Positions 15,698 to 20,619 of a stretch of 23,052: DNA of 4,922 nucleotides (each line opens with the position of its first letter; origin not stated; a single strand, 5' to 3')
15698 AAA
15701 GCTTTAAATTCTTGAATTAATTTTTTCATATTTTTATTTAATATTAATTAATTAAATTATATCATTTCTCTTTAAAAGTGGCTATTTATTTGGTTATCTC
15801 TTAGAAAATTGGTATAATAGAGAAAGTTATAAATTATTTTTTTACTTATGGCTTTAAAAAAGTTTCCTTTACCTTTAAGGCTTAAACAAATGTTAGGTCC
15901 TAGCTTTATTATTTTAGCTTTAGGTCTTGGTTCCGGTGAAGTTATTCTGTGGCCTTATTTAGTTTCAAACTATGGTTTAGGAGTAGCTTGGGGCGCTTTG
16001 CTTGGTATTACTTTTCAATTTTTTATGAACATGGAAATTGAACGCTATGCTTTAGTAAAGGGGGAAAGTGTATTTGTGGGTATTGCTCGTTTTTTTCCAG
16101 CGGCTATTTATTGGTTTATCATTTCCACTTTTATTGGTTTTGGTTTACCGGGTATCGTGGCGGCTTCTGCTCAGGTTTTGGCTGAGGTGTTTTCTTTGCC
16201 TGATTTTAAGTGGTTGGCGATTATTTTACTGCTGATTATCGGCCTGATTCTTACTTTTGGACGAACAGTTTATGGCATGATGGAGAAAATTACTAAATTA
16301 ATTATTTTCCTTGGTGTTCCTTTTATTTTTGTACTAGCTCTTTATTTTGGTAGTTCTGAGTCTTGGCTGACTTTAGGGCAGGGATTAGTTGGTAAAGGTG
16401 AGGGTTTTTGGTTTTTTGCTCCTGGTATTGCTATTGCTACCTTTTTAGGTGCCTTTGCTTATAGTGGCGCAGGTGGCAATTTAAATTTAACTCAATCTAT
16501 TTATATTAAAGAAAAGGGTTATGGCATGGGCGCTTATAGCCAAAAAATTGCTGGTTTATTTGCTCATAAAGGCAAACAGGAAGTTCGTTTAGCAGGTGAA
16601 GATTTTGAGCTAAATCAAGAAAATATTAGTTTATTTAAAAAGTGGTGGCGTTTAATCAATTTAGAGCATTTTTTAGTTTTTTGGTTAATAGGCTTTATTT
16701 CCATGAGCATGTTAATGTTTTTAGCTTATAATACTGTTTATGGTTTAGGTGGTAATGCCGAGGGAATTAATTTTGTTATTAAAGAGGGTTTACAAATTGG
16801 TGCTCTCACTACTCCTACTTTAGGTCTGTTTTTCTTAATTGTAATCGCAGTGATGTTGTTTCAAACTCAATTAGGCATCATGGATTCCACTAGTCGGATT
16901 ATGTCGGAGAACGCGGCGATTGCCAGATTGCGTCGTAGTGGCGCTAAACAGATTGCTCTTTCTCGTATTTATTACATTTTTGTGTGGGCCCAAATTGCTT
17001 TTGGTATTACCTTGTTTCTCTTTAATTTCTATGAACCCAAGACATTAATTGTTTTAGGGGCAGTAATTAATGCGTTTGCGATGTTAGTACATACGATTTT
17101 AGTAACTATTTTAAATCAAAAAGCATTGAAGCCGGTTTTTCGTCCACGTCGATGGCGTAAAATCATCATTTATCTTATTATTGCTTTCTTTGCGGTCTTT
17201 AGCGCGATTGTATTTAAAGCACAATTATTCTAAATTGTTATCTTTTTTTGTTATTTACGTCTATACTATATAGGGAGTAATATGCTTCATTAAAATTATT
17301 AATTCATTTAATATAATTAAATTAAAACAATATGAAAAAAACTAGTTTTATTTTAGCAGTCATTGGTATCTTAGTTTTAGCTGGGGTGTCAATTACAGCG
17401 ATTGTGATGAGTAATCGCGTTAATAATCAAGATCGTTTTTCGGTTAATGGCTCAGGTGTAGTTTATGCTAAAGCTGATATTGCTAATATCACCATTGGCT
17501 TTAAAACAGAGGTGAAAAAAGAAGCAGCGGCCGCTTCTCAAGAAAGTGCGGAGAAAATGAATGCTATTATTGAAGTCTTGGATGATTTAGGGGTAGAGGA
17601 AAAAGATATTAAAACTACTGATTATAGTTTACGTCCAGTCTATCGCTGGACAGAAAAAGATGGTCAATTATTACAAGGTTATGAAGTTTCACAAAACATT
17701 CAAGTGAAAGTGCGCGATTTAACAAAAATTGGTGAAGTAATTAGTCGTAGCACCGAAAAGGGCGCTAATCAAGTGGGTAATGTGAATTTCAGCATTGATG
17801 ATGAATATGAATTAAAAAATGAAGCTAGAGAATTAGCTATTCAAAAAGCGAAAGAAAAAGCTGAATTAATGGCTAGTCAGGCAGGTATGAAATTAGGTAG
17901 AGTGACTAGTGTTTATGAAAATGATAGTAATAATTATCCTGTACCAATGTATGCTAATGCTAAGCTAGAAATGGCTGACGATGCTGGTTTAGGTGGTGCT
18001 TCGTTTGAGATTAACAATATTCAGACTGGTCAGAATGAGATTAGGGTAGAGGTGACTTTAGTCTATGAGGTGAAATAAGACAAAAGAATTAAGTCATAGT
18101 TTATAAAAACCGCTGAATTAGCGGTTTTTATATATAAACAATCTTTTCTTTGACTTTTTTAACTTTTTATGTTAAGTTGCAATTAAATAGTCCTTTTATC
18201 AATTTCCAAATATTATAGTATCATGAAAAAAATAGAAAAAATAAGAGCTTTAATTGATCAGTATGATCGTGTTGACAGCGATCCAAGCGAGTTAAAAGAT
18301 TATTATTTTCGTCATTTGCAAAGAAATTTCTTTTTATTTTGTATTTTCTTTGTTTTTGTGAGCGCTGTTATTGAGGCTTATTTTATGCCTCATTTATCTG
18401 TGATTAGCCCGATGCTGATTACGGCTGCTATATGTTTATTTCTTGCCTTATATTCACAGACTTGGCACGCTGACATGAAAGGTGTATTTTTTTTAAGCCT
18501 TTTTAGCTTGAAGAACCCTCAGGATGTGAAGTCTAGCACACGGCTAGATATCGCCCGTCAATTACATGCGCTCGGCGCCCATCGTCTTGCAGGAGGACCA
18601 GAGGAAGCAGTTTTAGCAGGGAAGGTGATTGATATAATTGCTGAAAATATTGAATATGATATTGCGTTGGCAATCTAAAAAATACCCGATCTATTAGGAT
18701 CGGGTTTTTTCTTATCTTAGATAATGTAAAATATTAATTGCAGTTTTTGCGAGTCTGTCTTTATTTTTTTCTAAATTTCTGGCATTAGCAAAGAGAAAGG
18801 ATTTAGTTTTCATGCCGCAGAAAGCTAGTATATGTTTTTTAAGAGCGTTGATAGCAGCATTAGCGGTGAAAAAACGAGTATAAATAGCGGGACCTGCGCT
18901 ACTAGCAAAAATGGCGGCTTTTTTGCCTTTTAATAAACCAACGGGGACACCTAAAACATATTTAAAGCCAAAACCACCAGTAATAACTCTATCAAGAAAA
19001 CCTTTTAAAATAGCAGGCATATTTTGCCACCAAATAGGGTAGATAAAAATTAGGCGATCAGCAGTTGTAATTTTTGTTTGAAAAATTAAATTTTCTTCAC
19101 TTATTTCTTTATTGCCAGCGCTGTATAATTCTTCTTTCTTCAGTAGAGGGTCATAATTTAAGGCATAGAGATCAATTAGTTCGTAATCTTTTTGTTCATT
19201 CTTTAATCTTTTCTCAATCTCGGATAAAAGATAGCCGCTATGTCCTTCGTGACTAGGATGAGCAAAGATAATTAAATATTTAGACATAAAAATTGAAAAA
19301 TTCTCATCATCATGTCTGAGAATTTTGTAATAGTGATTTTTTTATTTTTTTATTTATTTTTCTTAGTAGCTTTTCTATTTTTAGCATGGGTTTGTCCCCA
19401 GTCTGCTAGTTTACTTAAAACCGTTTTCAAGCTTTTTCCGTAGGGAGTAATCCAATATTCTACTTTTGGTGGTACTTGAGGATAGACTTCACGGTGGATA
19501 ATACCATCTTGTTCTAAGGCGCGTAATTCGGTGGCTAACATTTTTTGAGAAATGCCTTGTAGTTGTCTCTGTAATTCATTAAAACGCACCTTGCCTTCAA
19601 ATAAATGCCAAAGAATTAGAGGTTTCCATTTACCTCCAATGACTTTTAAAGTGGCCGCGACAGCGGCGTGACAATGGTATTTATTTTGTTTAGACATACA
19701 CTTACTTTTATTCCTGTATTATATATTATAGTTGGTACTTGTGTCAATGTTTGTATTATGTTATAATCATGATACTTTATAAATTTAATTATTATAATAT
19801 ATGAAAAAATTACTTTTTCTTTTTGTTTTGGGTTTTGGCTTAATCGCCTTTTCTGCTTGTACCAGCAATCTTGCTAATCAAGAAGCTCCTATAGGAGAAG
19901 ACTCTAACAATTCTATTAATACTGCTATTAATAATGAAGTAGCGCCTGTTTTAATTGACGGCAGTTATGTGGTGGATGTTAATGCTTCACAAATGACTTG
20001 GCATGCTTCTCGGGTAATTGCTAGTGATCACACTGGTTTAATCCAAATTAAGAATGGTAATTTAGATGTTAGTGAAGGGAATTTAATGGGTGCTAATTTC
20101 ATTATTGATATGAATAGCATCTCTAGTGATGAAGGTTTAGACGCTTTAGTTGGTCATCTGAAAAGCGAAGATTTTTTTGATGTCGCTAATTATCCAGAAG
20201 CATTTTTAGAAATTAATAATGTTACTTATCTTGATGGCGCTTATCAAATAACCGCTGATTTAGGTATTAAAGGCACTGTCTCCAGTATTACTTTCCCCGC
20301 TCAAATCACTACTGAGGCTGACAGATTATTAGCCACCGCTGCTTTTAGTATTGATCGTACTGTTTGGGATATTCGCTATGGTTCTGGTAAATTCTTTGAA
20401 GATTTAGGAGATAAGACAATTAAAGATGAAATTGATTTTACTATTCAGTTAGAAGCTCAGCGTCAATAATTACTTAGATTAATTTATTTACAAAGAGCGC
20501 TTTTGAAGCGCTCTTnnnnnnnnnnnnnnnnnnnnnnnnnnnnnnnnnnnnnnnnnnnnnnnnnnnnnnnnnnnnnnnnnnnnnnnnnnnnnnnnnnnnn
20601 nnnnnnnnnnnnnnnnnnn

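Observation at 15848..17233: Nramp/SLC11-like transporter lacking the canonical DPGN and MPH metal-coordinating motifs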

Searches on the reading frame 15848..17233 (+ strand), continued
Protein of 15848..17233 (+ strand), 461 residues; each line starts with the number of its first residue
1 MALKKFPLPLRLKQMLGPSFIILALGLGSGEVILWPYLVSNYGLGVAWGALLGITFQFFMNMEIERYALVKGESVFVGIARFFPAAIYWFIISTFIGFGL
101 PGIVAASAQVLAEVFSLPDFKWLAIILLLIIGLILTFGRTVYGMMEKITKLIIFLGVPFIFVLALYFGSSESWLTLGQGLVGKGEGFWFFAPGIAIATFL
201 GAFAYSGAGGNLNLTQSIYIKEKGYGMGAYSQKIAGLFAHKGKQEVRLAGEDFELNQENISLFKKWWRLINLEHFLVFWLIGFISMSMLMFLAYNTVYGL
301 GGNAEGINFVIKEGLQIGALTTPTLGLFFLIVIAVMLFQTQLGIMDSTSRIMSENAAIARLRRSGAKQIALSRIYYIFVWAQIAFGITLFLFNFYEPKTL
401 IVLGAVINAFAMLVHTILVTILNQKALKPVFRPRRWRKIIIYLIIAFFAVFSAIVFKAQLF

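Call 95: find_related_loci(query=A4, collection=metagenome_contigs, flank=7000)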
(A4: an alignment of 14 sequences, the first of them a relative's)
Query A4 (487 aa) in metagenome_contigs; peptide patterns used: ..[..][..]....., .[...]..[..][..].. (x = any residue, [..] = any of these).
600 stretches matched a pattern (row limit reached: there are more); 427 encode a relative of the query (tblastn E <= 1e-3); the best 80 are kept; 80 distinct loci.
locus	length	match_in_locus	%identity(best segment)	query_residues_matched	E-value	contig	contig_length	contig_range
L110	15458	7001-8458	88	1-486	0e+0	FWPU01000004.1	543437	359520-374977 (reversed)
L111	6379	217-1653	78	5-483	0e+0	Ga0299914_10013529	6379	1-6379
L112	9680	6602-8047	78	2-483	0e+0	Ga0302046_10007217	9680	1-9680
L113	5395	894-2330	77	5-483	0e+0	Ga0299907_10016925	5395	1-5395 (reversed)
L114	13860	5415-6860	76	5-486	0e+0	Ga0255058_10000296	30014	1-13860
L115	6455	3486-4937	78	3-486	0e+0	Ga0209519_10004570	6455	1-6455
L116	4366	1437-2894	71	2-487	0e+0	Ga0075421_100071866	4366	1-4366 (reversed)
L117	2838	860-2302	70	1-481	0e+0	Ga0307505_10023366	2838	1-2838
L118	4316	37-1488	69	3-486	0e+0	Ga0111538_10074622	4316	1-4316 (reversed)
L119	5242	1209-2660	69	3-486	0e+0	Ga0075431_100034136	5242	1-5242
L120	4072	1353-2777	69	5-479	0e+0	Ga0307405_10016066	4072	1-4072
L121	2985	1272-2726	70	5-486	0e+0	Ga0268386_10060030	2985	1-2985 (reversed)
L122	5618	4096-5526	68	3-479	0e+0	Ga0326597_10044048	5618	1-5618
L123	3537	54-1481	69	5-480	0e+0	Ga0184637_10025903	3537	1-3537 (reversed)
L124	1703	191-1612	69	7-480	0e+0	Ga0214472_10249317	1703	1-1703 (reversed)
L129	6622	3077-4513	68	2-480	0e+0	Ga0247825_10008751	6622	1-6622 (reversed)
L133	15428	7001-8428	68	5-480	0e+0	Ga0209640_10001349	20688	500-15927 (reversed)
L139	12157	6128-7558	68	3-479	0e+0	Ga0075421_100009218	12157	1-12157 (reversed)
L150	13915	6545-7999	69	3-487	0e+0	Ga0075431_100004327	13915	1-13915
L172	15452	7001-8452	68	3-486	0e+0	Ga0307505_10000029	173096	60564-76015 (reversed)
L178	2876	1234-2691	70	2-487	0e+0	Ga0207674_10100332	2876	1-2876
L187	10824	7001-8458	69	2-487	0e+0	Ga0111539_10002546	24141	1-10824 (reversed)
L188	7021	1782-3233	69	3-486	0e+0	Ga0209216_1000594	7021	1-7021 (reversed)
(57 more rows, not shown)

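Call 97: search_protein_families(library=pfam, proteins=[L120:1126-1584:+, L139:7612-8076:-, L133:6095-6901:-, L172:5172-5483:+, L178:27-461:+, L129:45-752:+, L187:5006-6325:-, L150:3560-4654:+, L188:1255-1764:+, L108:6227-6979:+], max_evalue=0.01)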
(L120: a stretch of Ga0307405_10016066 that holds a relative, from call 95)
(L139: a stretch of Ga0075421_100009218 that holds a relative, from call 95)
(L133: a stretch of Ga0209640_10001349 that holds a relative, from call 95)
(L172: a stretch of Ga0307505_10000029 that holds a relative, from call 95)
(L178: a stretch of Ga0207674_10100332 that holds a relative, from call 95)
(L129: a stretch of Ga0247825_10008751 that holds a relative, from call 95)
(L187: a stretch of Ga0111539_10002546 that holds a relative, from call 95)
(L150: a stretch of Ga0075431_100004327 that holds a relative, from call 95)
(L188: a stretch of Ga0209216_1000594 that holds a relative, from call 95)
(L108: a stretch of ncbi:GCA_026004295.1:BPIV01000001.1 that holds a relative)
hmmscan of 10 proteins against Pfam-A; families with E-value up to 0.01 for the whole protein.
L120:1126-1584:+ (152 aa): 0 families

L139:7612-8076:- (154 aa): 0 families

L133:6095-6901:- (268 aa): 1 family
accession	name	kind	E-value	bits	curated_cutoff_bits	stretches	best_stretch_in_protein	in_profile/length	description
PF13709.12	DUF4159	-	1.2e-31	110.3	25.9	1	56-266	8-202/202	Domain of unknown function (DUF4159)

L172:5172-5483:+ (103 aa): 0 families

L178:27-461:+ (144 aa): 0 families

L129:45-752:+ (235 aa): 3 families
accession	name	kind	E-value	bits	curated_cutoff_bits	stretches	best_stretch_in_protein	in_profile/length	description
PF13531.11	SBP_bac_11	-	2.2e-44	152.4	25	1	2-225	4-226/227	Bacterial extracellular solute-binding protein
PF01547.30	SBP_bac_1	-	1e-06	29.4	26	1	175-217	258-306/307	Bacterial extracellular solute-binding protein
PF12727.12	PBP_like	-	0.00031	20.4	27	1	76-176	64-163/193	PBP superfamily domain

L187:5006-6325:- (439 aa): 2 families
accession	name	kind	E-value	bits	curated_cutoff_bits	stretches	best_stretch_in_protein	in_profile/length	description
PF21686.3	LigD_Prim-Pol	-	5.3e-89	298.6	27.4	1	34-284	2-254/254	LigD, primase-polymerase domain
PF01896.25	DNA_primase_S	-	2.1e-10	41.6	26.8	1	138-257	2-163/163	DNA primase small subunit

L150:3560-4654:+ (364 aa): 3 families
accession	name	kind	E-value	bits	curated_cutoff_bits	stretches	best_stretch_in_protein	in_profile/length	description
PF01068.26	DNA_ligase_A_M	-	1.8e-37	129.4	26.2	1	14-202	1-204/204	ATP dependent DNA ligase domain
PF04679.21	DNA_ligase_A_C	-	1.7e-13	51.3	27.5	1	223-338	3-94/94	ATP dependent DNA ligase C terminal region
PF09414.15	RNA_ligase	-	0.00026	21.6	27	1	28-202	2-171/171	RNA ligase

L188:1255-1764:+ (169 aa): 0 families

L108:6227-6979:+ (250 aa): 0 families

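Call 102: search_protein_families(library=pfam, proteins=[window:15848-17230:+, P0239, P0212], max_evalue=10)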
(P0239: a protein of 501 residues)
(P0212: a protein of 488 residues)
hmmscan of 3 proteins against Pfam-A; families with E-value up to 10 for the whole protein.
window:15848-17230:+ (461 aa): 0 families

P0239 (501 aa): 0 families

P0212 (488 aa): 1 family
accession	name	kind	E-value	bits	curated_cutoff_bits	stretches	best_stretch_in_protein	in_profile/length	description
PF01566.24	Nramp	-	4.3e-05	23.2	29.8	2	58-190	5-137/357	Natural resistance-associated macrophage protein-like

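Call 103: search_protein_families(library=ncbifam, proteins=[P0239, P0212, P0262, P0225, P0297], max_evalue=0.01)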
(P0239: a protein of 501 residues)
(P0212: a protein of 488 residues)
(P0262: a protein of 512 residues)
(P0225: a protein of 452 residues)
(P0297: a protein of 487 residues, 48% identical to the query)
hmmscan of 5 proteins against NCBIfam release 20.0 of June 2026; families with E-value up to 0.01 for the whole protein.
P0239 (501 aa): 2 families
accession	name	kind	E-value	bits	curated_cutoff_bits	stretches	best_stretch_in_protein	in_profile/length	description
NF037982.1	Nramp_1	equivalog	2.1e-46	158.9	50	1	34-455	1-403/404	Nramp family divalent metal transporter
NF001923.0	PRK00701.1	subfamily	0.001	17.8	430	1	24-198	28-192/439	Mn(2+) uptake NRAMP transporter MntH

P0212 (488 aa): 2 families
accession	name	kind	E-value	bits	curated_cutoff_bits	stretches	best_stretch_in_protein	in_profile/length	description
NF037982.1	Nramp_1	equivalog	7.5e-60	203.2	50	1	39-445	1-403/404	Nramp family divalent metal transporter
NF001923.0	PRK00701.1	subfamily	0.00022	20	430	1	30-118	29-117/439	Mn(2+) uptake NRAMP transporter MntH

P0262 (512 aa): 2 families
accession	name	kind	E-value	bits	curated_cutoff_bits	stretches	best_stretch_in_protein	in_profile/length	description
NF037982.1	Nramp_1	equivalog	4.1e-47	161.3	50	1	39-448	1-399/404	Nramp family divalent metal transporter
NF001923.0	PRK00701.1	subfamily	4.3e-05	22.4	430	1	30-227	29-216/439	Mn(2+) uptake NRAMP transporter MntH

P0225 (452 aa): 1 family
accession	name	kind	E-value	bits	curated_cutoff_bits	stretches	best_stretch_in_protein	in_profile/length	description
NF037982.1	Nramp_1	equivalog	2.5e-52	178.5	50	1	3-414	1-403/404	Nramp family divalent metal transporter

P0297 (487 aa): 1 family
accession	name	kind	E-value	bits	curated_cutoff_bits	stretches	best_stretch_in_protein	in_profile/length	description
NF037982.1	Nramp_1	equivalog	3.2e-51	174.8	50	1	34-453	1-403/404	Nramp family divalent metal transporter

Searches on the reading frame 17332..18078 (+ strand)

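Call 18: search_protein_families(library=pfam, proteins=[window:17332-18078:+], max_evalue=0.001)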
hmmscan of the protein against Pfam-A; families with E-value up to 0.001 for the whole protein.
window:17332-18078:+ (248 aa): 1 family
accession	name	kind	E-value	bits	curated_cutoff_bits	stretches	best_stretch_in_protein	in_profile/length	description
PF04402.19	SIMPL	-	3.7e-53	181.3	25.2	1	37-245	2-205/205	Protein of unknown function (DUF541)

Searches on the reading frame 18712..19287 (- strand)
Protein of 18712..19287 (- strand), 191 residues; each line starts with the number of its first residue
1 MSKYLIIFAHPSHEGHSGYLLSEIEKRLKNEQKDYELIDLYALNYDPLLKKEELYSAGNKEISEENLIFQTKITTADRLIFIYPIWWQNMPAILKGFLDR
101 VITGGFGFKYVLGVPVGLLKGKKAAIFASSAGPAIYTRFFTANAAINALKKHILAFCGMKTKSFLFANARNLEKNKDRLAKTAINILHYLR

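Call 18: search_protein_families(library=pfam, proteins=[window:18712-19287:-], max_evalue=0.001)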
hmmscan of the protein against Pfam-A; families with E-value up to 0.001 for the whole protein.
window:18712-19287:- (191 aa): 2 families
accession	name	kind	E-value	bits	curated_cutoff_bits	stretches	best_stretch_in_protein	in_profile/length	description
PF02525.22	Flavodoxin_2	-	3.3e-35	122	27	1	3-183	2-191/198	Flavodoxin-like fold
PF03358.20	FMN_red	-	1.8e-13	50.8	24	1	3-132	2-117/152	NADPH-dependent FMN reductase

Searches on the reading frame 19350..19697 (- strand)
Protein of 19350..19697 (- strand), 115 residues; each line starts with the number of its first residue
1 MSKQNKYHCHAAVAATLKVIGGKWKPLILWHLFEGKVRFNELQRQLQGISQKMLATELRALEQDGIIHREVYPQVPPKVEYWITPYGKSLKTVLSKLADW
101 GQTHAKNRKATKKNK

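Call 18: search_protein_families(library=pfam, proteins=[window:19350-19697:-], max_evalue=0.001)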
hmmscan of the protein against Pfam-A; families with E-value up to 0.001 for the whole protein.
window:19350-19697:- (115 aa): 1 family
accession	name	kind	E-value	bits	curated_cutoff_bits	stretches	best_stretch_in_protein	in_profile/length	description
PF01638.23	HxlR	-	9.3e-36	122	20.8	1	19-107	1-89/91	HxlR-like helix-turn-helix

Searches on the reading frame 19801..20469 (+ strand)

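Call 18: search_protein_families(library=pfam, proteins=[window:19801-20469:+], max_evalue=0.001)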
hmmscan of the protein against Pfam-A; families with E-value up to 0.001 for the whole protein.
window:19801-20469:+ (222 aa): 1 family
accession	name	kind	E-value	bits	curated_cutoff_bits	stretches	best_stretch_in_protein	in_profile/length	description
PF04264.18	YceI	-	8e-25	88.4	23.7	1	56-219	1-150/150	YceI-like domain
